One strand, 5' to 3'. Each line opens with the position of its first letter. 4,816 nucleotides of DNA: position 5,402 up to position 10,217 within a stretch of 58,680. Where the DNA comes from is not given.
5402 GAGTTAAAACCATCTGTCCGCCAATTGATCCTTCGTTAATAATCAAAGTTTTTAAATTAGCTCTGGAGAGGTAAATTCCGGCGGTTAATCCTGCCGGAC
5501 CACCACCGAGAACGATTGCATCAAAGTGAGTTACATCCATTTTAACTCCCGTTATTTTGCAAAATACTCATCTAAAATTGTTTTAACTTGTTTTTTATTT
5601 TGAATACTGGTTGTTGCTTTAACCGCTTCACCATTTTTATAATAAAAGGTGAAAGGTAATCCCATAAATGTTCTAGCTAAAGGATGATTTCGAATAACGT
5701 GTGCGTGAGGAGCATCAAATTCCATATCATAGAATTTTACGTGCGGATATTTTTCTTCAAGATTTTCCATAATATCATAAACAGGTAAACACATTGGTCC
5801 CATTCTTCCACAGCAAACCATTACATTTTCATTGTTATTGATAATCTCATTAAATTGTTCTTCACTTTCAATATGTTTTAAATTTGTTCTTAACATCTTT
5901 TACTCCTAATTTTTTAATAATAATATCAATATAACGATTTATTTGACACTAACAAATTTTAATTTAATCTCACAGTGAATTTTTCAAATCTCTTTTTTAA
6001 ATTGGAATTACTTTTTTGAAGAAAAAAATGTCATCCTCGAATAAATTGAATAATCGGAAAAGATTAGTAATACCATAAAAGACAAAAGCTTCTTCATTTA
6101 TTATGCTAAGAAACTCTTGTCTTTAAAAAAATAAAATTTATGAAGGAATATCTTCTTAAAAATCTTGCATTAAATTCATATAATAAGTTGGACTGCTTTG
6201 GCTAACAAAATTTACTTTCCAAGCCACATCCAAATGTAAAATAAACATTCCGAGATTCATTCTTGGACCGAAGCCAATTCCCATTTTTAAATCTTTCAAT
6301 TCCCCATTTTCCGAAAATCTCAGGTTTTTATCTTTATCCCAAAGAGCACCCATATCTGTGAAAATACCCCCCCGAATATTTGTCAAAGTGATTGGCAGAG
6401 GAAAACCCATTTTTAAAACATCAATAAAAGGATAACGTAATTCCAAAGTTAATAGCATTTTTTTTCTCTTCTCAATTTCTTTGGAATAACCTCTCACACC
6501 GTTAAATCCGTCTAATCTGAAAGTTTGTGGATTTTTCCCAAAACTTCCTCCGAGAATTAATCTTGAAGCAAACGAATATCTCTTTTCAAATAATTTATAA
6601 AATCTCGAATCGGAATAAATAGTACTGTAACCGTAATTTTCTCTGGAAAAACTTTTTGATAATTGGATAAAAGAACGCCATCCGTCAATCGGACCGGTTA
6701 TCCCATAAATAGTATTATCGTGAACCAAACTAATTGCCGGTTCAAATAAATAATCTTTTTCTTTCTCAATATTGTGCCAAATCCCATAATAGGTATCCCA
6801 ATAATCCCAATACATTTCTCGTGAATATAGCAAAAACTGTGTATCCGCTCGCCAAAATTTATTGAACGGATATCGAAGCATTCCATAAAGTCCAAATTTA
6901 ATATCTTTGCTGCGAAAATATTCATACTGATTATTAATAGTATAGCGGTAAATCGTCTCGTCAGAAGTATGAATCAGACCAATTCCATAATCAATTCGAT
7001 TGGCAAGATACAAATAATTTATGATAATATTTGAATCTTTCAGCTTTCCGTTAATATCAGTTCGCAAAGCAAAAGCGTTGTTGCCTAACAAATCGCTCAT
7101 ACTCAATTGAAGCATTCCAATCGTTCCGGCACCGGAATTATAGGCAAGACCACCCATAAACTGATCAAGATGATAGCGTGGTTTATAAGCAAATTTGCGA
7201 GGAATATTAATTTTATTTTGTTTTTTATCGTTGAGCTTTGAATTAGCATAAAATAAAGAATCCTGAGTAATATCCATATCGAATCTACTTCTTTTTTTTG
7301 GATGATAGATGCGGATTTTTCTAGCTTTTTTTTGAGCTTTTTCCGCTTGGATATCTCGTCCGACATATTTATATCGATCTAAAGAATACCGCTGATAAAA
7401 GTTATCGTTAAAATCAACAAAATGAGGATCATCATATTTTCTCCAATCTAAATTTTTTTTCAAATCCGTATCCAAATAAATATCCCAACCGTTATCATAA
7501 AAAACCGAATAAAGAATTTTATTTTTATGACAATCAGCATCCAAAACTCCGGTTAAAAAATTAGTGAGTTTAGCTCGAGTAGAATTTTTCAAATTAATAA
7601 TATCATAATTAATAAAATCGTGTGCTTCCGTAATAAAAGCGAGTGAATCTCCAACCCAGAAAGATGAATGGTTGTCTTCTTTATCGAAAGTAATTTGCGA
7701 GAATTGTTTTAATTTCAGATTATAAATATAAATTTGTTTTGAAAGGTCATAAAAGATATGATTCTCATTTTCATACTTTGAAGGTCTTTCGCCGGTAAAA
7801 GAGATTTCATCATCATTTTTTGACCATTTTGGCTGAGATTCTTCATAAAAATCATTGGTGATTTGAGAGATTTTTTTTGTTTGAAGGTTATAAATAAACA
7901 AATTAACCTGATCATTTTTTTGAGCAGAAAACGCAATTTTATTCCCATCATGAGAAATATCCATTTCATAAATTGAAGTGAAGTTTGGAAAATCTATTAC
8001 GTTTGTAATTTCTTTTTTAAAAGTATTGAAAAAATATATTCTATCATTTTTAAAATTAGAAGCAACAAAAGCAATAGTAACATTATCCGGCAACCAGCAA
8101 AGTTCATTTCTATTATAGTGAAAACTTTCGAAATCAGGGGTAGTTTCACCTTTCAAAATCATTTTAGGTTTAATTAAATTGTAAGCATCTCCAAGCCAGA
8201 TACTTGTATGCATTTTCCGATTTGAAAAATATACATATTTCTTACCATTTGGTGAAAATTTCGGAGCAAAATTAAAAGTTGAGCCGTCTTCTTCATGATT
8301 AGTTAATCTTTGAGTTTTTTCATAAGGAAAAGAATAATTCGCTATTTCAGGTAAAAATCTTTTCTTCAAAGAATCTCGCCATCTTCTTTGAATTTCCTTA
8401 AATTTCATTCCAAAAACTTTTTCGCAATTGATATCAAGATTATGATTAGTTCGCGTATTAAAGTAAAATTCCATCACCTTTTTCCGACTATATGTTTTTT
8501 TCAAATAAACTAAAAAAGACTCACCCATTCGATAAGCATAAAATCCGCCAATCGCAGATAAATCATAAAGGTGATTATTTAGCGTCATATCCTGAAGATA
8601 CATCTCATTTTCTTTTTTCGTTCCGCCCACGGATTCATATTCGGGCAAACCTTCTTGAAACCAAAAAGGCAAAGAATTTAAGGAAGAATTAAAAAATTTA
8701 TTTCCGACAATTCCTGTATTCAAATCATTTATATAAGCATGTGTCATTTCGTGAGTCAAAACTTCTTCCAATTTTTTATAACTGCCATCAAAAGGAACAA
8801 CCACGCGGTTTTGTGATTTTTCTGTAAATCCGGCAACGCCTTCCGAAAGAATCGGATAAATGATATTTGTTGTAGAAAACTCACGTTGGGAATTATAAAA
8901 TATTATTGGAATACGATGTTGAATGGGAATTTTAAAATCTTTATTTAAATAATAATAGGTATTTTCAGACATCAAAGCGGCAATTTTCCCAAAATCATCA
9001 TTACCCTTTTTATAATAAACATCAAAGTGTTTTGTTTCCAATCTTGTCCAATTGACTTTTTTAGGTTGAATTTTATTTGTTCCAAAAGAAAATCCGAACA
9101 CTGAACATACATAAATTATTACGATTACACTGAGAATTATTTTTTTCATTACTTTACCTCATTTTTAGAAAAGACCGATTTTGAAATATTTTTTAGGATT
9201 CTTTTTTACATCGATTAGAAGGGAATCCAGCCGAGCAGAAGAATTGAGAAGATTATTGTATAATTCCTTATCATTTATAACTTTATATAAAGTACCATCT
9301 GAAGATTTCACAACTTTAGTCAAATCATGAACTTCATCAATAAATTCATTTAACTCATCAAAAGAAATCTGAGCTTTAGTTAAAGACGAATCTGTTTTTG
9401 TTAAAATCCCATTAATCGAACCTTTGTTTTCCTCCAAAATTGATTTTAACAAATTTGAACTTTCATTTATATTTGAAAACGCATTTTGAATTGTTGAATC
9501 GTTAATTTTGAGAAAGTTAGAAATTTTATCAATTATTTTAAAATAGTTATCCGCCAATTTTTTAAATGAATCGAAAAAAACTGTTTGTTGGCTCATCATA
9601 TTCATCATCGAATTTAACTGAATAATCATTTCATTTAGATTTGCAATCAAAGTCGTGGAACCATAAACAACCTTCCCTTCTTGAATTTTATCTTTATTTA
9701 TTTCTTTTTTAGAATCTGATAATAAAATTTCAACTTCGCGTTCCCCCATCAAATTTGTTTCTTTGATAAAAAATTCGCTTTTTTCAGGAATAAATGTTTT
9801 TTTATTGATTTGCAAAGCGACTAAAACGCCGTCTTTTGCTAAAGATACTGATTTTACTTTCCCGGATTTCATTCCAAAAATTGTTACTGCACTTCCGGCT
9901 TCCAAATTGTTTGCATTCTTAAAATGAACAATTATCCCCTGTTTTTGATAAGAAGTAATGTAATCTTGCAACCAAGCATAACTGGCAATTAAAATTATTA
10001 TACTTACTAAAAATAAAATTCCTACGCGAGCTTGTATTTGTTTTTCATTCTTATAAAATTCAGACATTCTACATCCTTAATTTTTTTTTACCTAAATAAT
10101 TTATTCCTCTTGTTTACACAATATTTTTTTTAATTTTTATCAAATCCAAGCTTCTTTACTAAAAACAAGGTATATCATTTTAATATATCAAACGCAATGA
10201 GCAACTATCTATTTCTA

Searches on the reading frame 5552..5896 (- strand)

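Call 39: search_protein_families(library=pfam, max_evalue=0.00001, proteins=[window:5552-5896:-])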
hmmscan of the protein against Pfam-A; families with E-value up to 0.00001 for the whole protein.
window:5552-5896:- (114 aa): 0 families

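Call 66: search_protein_families(library=ncbifam, max_evalue=0.1, proteins=[window:5552-5896:-])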
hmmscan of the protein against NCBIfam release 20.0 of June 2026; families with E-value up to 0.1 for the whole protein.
window:5552-5896:- (114 aa): 2 families
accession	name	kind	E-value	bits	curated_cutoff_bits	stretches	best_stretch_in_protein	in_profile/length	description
NF047697.1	ThioredTrxAClost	equivalog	4.1e-05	23.7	140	1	12-108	6-101/105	thioredoxin TrxA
TIGR01068.1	thioredoxin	equivalog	0.0012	18.9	96.8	1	12-110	3-99/101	thioredoxin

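Call 67: search_protein_families(library=pfam, max_evalue=1, proteins=[window:5552-5896:-])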
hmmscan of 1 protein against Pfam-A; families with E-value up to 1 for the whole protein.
window:5552-5896:- (114 aa): 1 family
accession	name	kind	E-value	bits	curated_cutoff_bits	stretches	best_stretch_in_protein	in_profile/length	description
PF03293.19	Pox_RNA_pol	-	0.088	13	25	0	62-105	56-98/160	Poxvirus DNA-directed RNA polymerase, 18 kD subunit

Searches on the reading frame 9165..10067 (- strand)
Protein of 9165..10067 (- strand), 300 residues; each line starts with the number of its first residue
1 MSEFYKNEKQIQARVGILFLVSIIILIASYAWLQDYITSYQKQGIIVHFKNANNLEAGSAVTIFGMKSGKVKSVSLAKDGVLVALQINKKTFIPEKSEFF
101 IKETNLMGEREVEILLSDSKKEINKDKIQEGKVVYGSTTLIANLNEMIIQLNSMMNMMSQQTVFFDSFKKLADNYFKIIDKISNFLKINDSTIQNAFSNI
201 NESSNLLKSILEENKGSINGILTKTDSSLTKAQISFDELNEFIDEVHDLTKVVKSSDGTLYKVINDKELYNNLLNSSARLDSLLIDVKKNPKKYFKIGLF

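Call 39: search_protein_families(library=pfam, max_evalue=0.00001, proteins=[window:9165-10067:-])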
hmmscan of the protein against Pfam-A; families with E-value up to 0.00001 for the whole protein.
window:9165-10067:- (300 aa): 1 family
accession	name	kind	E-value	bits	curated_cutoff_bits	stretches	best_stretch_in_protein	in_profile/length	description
PF02470.25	MlaD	-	5.8e-14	52.5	25.1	1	43-114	3-78/81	MlaD protein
